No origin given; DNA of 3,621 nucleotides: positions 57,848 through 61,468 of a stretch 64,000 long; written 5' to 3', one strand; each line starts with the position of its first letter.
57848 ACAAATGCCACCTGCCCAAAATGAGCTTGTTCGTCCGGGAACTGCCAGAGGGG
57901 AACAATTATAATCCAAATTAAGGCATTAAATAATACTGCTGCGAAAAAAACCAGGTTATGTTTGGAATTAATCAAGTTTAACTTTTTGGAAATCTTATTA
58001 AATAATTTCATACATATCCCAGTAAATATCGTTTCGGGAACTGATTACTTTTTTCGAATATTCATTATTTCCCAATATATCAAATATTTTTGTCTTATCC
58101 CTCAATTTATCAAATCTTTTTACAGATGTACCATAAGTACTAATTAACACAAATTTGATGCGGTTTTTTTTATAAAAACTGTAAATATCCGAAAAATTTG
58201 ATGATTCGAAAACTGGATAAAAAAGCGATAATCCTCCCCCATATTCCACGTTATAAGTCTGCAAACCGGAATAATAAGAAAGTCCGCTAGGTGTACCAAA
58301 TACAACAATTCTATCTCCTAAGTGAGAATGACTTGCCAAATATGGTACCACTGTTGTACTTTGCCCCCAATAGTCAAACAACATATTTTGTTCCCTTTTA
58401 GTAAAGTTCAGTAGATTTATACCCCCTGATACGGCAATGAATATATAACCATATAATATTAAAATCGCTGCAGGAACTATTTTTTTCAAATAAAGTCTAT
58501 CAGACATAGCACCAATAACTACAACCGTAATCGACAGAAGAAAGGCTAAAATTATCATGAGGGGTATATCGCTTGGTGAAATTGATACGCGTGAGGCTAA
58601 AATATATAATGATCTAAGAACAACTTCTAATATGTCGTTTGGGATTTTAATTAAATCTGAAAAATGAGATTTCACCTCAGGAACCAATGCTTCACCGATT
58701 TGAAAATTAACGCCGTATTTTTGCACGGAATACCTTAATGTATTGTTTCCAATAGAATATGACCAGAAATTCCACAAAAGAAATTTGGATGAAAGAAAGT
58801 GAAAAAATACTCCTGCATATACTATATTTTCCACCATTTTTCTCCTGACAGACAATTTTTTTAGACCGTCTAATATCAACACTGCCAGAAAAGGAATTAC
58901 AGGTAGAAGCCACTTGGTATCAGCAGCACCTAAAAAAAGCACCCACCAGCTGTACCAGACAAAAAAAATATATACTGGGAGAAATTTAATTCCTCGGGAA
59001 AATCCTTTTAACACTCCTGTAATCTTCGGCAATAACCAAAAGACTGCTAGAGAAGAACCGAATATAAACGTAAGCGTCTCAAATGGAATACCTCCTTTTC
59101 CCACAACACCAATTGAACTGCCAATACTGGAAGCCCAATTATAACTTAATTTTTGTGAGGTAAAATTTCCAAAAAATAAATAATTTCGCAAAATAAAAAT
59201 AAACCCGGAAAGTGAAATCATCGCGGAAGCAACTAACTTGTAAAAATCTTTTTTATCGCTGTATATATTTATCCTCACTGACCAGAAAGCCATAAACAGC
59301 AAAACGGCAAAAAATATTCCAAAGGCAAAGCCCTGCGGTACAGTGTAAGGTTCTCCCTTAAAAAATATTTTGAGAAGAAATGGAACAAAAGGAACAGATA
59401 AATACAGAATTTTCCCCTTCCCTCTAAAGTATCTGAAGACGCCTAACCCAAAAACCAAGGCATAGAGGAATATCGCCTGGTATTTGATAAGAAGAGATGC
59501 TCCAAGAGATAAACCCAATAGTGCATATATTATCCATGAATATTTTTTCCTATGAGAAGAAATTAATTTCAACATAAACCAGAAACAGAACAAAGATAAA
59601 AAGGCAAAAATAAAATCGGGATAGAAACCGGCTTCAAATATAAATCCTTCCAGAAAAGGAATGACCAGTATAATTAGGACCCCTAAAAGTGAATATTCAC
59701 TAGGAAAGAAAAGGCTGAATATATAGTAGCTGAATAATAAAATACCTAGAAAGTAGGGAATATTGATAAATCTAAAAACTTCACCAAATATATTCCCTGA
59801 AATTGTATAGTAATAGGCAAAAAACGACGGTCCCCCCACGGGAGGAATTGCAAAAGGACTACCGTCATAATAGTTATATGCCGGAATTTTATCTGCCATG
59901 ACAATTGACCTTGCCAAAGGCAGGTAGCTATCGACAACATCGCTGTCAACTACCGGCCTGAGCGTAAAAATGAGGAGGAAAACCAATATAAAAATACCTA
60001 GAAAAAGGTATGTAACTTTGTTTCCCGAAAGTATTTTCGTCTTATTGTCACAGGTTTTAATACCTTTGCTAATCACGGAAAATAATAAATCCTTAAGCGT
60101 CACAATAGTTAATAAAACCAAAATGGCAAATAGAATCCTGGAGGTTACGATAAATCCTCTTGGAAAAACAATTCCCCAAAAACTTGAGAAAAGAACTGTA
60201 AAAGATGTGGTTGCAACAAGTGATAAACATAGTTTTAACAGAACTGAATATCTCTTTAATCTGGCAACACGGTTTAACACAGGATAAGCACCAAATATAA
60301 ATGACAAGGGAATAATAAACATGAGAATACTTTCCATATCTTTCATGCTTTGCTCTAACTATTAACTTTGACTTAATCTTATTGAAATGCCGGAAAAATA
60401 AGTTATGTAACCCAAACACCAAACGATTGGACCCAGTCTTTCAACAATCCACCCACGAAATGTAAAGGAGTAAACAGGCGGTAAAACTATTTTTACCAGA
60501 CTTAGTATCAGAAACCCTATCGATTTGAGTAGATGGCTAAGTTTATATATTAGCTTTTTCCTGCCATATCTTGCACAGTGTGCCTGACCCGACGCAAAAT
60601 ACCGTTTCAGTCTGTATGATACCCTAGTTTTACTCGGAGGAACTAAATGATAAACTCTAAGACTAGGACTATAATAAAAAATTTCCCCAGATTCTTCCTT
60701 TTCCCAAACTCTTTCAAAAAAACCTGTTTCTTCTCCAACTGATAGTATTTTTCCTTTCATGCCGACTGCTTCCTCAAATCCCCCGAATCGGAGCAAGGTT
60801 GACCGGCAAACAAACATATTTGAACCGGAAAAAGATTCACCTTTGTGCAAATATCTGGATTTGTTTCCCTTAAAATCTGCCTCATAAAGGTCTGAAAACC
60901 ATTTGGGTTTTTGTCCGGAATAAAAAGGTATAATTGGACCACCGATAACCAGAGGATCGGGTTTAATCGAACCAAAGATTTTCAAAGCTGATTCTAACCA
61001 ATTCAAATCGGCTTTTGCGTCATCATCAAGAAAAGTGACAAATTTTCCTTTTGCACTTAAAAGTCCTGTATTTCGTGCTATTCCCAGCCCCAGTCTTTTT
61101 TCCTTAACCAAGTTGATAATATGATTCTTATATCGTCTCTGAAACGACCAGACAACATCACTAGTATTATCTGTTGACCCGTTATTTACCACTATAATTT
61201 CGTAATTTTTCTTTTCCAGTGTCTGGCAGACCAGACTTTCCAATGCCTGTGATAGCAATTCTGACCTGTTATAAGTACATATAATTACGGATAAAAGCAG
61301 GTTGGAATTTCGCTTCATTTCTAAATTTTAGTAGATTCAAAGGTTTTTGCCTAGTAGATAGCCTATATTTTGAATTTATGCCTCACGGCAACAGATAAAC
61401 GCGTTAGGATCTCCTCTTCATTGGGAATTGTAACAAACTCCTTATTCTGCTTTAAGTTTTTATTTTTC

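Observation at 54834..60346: Three consecutive, mutually overlapping GT-C-like membrane protein genes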

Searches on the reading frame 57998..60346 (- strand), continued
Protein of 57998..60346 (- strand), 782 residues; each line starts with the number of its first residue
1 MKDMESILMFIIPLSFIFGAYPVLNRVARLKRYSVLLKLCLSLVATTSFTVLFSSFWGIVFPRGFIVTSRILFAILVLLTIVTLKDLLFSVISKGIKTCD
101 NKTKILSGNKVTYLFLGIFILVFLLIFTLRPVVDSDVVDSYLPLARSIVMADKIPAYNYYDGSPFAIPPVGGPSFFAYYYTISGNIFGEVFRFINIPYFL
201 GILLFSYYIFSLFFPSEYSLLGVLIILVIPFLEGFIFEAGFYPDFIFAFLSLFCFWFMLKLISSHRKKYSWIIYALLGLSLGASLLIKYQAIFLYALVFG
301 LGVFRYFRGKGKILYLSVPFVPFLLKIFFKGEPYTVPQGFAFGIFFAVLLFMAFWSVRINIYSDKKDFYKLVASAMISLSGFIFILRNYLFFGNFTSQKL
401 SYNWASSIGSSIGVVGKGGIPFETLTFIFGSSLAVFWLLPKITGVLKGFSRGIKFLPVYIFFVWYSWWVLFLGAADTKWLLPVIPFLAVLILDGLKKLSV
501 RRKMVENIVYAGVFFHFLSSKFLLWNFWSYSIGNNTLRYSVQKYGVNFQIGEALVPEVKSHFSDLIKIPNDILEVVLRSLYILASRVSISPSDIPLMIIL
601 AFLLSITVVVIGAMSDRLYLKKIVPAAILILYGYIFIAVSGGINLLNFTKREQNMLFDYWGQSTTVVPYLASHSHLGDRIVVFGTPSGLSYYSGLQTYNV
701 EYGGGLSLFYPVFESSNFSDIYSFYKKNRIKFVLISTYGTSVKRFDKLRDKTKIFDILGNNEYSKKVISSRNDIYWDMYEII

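Call 82: list_cluster_members(proteins=[window:57998-60346:-, window:56398-58011:-, window:54834-56417:-])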
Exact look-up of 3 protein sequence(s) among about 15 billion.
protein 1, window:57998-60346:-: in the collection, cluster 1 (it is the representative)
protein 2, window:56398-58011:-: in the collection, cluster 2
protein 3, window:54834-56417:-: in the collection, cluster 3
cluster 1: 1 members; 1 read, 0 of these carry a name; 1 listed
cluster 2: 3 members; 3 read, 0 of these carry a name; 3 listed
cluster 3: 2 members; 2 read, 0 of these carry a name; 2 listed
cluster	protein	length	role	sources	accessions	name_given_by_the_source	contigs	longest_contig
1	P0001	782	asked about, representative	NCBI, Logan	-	-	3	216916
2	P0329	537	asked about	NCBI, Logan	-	-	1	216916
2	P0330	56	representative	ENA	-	-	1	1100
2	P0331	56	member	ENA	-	-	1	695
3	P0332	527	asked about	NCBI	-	-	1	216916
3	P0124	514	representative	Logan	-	-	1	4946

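Call 93: search_protein_families(library=pfam, proteins=[L004:10210-11403:+], max_evalue=0.1)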
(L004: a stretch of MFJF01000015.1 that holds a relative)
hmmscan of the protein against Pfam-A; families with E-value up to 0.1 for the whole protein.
L004:10210-11403:+ (397 aa): 6 families
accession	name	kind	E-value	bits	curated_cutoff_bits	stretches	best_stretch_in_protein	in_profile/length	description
PF01041.23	DegT_DnrJ_EryC1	-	2.8e-121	405.5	19.8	1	46-392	3-359/360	DegT/DnrJ/EryC1/StrS aminotransferase family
PF00266.25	Aminotran_5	-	4.9e-07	29.5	21.5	1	86-335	65-333/371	Aminotransferase class-V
PF00155.27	Aminotran_1_2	-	7.4e-07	29.1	19.7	1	71-244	46-247/361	Aminotransferase class I and II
PF01212.27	Beta_elim_lyase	-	7.2e-05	22.7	27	1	69-189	34-170/288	Beta-eliminating lyase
PF01053.26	Cys_Met_Meta_PP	-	0.0004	19.5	27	1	72-189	57-175/381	Cys/Met metabolism PLP-dependent enzyme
PF06394.18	Pepsin-I3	-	0.0081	16.8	21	1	216-243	12-38/74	Pepsin inhibitor-3-like repeated domain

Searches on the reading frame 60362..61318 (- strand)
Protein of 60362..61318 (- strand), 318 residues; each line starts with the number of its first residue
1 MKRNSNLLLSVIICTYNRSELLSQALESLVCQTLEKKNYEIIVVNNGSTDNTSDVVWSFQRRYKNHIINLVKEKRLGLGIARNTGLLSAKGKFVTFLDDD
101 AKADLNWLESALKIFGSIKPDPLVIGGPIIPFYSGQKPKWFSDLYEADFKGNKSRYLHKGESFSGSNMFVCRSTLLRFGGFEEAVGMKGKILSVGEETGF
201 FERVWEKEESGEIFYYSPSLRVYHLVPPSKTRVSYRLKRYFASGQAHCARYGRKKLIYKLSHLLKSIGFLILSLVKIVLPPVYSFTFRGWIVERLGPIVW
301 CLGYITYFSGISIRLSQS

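Call 8: search_protein_families(library=pfam, proteins=[window:60362-61318:-], max_evalue=0.01)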
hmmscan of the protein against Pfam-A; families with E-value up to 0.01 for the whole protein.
window:60362-61318:- (318 aa): 4 families
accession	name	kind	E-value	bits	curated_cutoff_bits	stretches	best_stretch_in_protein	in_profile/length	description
PF00535.33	Glycos_transf_2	-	1.4e-28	100.3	23.3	1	10-166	1-154/168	Glycosyl transferase family 2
PF13641.12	Glyco_tranf_2_3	-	9.2e-12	45.9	27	1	9-182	3-178/230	Glycosyltransferase like family 2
PF10111.15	Glyco_tranf_2_2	-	1.8e-11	44.5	27.3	1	10-117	1-108/276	Glycosyltransferase like family 2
PF13632.12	Glyco_trans_2_3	-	0.00015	22.1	27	1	94-308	2-193/198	Glycosyl transferase family group 2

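Call 43: search_solved_structures(query=window:60362-61318:-, max_evalue=0.01)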
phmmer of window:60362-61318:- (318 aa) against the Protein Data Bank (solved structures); distinct sequences matched with E-value up to 0.01: 32.
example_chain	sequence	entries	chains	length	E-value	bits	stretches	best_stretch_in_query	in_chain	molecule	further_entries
2z87_A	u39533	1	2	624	1.3e-19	73.7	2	9-116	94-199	Chondroitin synthase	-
2z86_A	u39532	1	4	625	1.3e-19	73.7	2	9-116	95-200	Chondroitin synthase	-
5hea_A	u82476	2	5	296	2.8e-14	56.1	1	7-110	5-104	Putative glycosyltransferase (GalT1)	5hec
6p61_A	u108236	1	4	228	5.2e-11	45.4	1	9-108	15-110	Glycosyltransferase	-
5tze_C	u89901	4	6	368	1e-10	44.4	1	9-117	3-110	Glycosyl transferase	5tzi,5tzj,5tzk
9jma_A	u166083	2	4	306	1.8e-10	43.6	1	7-103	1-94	GalNAc(5)-diNAcBac-PP-undecaprenol beta-1,3-glucosyltransferase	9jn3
5tz8_A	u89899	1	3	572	2.2e-10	43.3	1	9-117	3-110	Glycosyl transferase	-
3bcv_A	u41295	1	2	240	2.3e-10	43.3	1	9-106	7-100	Putative glycosyltransferase protein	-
6h1j_A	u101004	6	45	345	2.7e-10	43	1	3-126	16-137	Probable ss-1,3-N-acetylglucosaminyltransferase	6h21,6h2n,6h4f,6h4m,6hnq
8vh7_A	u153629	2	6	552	1.9e-09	40.2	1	4-109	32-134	Heparosan synthase B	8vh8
8viw_A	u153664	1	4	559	1.9e-09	40.2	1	4-109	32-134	Heparosan synthase B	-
6yv7_B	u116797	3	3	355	5.5e-08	35.4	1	9-103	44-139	Glycosyl transferase, family 2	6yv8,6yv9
6yv7_A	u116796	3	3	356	5.6e-08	35.4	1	9-103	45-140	Glycosyl transferase, family 2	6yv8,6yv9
5mlz_A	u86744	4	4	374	1.2e-06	31.1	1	7-102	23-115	Dolichol monophosphate mannose synthase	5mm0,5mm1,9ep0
8bz8_A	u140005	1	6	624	3.4e-06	29.6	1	5-101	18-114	Glycosyltransferase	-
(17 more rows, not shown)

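Call 67: search_protein_families(library=ncbifam, proteins=[window:60362-61318:-], max_evalue=0.001)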
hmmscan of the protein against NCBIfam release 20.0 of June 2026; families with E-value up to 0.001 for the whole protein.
window:60362-61318:- (318 aa): 21 families
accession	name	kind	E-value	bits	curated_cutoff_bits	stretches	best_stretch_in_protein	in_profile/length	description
NF038302.1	EPS_HpsE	equivalog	3.5e-31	108.3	300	1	9-248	3-246/307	hormogonium polysaccharide biosynthesis glycosyltransferase HpsE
NF041875.1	EPS_EpsD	equivalog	3.3e-28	99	370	1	9-186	1-178/325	exopolysaccharide biosynthesis glycosyltransferase EpsD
NF041394.1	GtaseAglG_Halo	equivalog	3.3e-26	92.3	440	1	9-246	3-237/304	glucosyl-dolichyl phosphate glucuronosyltransferase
NF007482.0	PRK10073.1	equivalog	5e-22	78.3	423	1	4-103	3-98/334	glycosyltransferase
TIGR03965.1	mycofact_glyco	equivalog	8e-19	67.8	280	1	9-225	76-281/467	mycofactocin biosynthesis glycosyltransferase MftF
NF050050.1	ProtGlycPglI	equivalog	2.2e-16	60.1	500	1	9-102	4-95/306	GalNAc(5)-diNAcBac-PP-undecaprenol beta-1,3-glucosyltransferase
NF047683.1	TeichurnBiosyTuaG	equivalog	1.1e-15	58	400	1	6-113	5-109/252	teichuronic acid biosynthesis protein TuaG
NF053739.1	GlytfEpsEBac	equivalog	1.9e-12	46.8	450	1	9-132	3-123/265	glycosyltransferase EpsE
TIGR03937.1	PgaC_IcaA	equivalog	3.5e-12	46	422.3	1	6-107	44-142/407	poly-beta-1,6-N-acetyl-D-glucosamine synthase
NF038299.1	EPS_HpsN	equivalog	3.7e-12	45.8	425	1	8-115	2-106/317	hormogonium polysaccharide biosynthesis glycosyltransferase HpsN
TIGR03111.1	glyc2_xrt_Gpos1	hypoth_equivalog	1.9e-11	43.5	363.95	1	9-113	51-154/439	TIGR03111 family XrtG-associated glycosyltransferase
TIGR04283.1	glyco_like_mftF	equivalog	5.1e-10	39.3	182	1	9-115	1-97/221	TIGR04283 family arsenosugar biosynthesis glycosyltransferase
NF007986.1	PRK10714.1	equivalog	1.6e-09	37.2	529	1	9-102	8-102/316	undecaprenyl-phosphate 4-deoxy-4-formamido-L-arabinose transferase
NF007453.0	PRK10018.1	equivalog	3.9e-08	33.3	382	1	5-115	4-107/280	colanic acid biosynthesis glycosyltransferase WcaA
TIGR04017.1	WcaA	equivalog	8.7e-08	32.1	495.75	1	5-115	3-106/279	colanic acid biosynthesis glycosyltransferase WcaA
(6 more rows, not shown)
